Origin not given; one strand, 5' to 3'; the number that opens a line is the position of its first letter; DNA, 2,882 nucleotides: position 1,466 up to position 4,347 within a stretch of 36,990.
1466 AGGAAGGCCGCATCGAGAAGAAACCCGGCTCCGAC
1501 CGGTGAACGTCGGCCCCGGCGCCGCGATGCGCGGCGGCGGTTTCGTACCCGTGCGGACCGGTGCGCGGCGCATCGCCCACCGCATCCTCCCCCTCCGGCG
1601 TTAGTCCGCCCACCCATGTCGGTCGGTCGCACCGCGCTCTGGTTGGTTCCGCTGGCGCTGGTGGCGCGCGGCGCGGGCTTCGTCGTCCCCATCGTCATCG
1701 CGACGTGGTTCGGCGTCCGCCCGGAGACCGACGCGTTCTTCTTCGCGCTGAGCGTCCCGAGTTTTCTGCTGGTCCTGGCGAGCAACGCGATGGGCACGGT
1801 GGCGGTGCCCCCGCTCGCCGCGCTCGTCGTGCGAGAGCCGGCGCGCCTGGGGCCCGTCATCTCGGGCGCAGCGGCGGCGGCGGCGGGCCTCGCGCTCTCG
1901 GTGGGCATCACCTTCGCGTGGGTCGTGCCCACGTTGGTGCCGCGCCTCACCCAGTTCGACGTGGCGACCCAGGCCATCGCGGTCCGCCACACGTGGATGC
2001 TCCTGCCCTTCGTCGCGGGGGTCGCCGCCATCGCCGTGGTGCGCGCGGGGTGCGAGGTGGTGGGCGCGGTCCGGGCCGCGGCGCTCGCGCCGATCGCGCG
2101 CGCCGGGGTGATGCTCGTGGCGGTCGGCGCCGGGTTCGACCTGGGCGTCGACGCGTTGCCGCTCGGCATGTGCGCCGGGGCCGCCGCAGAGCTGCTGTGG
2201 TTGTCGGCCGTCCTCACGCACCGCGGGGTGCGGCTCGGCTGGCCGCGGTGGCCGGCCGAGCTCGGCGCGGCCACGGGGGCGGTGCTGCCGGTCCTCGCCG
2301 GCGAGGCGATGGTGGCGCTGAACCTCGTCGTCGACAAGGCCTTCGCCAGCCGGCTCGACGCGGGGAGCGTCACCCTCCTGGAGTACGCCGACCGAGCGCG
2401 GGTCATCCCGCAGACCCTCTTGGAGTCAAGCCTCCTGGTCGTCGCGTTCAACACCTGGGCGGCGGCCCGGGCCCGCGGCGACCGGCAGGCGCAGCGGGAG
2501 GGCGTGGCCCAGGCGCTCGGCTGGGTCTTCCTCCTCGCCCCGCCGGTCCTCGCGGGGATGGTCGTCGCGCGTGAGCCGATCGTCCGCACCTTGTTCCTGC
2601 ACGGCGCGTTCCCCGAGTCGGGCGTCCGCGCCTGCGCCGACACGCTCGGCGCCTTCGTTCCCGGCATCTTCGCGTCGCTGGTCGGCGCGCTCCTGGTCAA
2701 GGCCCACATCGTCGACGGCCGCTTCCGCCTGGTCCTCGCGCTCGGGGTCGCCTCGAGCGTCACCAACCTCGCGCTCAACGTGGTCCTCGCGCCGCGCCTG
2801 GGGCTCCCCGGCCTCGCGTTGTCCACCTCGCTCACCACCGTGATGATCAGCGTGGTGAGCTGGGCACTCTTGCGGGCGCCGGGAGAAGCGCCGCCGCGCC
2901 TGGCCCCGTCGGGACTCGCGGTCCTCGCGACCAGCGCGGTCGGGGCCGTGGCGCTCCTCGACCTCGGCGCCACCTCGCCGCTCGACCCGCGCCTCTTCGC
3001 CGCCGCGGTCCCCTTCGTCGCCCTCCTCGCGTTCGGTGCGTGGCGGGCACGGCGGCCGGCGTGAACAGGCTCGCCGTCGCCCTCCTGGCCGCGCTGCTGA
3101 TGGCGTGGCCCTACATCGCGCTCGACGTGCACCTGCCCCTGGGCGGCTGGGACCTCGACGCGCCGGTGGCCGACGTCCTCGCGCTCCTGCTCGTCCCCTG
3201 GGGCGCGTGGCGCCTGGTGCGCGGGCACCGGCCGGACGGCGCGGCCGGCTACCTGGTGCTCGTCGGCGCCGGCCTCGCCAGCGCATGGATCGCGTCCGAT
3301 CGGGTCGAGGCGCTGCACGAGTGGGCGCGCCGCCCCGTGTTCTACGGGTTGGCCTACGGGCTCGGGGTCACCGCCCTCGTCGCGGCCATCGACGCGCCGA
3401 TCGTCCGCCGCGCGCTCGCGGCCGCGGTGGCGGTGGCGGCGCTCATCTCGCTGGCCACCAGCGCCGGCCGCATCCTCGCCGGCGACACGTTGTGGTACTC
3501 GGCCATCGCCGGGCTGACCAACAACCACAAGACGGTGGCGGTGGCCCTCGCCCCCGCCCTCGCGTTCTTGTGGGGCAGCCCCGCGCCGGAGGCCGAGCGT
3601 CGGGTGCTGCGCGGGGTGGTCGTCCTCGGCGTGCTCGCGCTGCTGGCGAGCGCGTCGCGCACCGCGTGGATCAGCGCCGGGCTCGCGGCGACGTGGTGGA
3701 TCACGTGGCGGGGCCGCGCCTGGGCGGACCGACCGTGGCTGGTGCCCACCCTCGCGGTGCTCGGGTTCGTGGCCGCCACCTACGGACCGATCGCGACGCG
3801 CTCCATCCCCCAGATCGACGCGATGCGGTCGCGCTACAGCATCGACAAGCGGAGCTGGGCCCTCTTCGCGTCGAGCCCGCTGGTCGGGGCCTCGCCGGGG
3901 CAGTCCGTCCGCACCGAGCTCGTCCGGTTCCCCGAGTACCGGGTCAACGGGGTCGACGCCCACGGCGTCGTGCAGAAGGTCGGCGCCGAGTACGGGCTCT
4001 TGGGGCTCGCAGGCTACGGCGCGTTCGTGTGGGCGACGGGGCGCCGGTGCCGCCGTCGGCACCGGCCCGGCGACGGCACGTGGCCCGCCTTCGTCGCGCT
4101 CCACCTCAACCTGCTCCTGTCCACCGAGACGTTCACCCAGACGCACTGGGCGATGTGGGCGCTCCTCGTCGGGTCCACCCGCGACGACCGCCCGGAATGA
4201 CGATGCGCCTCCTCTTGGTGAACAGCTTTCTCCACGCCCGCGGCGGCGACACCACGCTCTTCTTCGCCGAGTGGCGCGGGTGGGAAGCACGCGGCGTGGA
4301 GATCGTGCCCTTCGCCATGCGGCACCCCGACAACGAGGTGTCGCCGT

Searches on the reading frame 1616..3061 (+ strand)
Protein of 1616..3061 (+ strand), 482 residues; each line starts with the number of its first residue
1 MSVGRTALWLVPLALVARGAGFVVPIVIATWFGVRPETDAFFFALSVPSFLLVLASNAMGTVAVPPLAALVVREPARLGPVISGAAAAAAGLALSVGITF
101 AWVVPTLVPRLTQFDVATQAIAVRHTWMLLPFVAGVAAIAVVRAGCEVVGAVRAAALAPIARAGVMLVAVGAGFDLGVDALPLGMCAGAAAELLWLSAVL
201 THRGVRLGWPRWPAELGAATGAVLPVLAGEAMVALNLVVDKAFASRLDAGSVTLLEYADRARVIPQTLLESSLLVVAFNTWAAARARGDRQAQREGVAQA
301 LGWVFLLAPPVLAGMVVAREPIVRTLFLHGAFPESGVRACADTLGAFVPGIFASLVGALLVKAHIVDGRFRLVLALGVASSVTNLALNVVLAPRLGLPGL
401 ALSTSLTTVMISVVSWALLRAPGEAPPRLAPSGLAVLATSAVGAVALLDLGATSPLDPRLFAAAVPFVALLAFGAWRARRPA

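Call 20: search_protein_families(library=pfam, proteins=[window:1616-3061:+], max_evalue=0.001)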
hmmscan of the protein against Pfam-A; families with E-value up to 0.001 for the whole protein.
window:1616-3061:+ (482 aa): 1 family
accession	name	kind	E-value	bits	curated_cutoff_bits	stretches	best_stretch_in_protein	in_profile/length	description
PF03023.19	MurJ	-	2.7e-37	128.9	27.4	1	28-422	1-402/451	Lipid II flippase MurJ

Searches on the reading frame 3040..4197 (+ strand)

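Call 20: search_protein_families(library=pfam, proteins=[window:3040-4197:+], max_evalue=0.001)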
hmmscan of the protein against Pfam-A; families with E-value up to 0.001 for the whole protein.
window:3040-4197:+ (386 aa): 1 family
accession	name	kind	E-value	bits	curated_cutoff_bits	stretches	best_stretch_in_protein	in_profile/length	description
PF04932.20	Wzy_C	-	1.8e-08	34.7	31.7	1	193-326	2-148/149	O-Antigen ligase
